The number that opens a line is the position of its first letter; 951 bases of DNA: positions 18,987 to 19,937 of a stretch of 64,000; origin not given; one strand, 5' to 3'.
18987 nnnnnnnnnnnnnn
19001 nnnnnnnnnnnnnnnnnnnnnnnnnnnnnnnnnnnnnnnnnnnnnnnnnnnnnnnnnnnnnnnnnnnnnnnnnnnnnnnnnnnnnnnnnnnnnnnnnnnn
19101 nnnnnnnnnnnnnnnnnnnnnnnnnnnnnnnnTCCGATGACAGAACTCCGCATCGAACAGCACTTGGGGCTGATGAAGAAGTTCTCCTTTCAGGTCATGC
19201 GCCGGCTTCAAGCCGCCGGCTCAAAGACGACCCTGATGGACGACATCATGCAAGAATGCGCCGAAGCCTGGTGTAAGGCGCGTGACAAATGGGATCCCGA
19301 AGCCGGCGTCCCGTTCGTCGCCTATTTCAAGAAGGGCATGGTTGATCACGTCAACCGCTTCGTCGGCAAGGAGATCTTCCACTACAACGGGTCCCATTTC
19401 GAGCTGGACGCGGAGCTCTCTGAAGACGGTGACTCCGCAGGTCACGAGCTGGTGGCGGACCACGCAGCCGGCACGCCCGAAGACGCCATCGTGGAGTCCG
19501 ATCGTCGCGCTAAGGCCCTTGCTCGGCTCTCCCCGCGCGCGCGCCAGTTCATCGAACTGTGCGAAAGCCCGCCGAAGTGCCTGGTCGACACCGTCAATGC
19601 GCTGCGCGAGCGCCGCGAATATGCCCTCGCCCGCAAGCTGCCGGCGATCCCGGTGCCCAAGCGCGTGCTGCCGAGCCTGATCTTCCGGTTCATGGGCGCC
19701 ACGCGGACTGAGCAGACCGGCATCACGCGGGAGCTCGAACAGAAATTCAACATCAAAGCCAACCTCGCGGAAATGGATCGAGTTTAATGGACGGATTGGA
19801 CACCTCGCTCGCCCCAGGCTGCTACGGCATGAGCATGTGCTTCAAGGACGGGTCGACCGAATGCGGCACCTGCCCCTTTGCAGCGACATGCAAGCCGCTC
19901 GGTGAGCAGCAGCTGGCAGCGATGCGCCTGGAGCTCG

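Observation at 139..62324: Genome-wide promoter family with a built-in perfect palindromic operator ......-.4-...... (about 14 strong and 6-8 degenerate copies)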

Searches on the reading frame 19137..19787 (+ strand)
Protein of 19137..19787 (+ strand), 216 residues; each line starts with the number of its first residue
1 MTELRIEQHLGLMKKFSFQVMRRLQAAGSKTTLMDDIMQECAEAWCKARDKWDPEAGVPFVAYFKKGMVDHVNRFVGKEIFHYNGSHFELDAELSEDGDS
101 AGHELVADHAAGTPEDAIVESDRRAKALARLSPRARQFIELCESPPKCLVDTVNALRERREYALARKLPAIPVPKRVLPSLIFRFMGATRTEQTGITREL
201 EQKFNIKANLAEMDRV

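Call 76: search_protein_families(library=ncbifam, proteins=[window:19137-19787:+], max_evalue=0.01)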
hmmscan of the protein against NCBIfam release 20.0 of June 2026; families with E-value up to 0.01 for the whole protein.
window:19137-19787:+ (216 aa): 2 families
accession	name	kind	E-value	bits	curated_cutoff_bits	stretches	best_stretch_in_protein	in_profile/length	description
TIGR02937.1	sigma70-ECF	superfamily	0.00011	21.8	42.9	1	6-142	7-129/165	sigma-70 family RNA polymerase sigma factor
TIGR02394.1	rpoS_proteo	equivalog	0.0028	17.2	378.7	0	78-140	167-232/285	RNA polymerase sigma factor RpoS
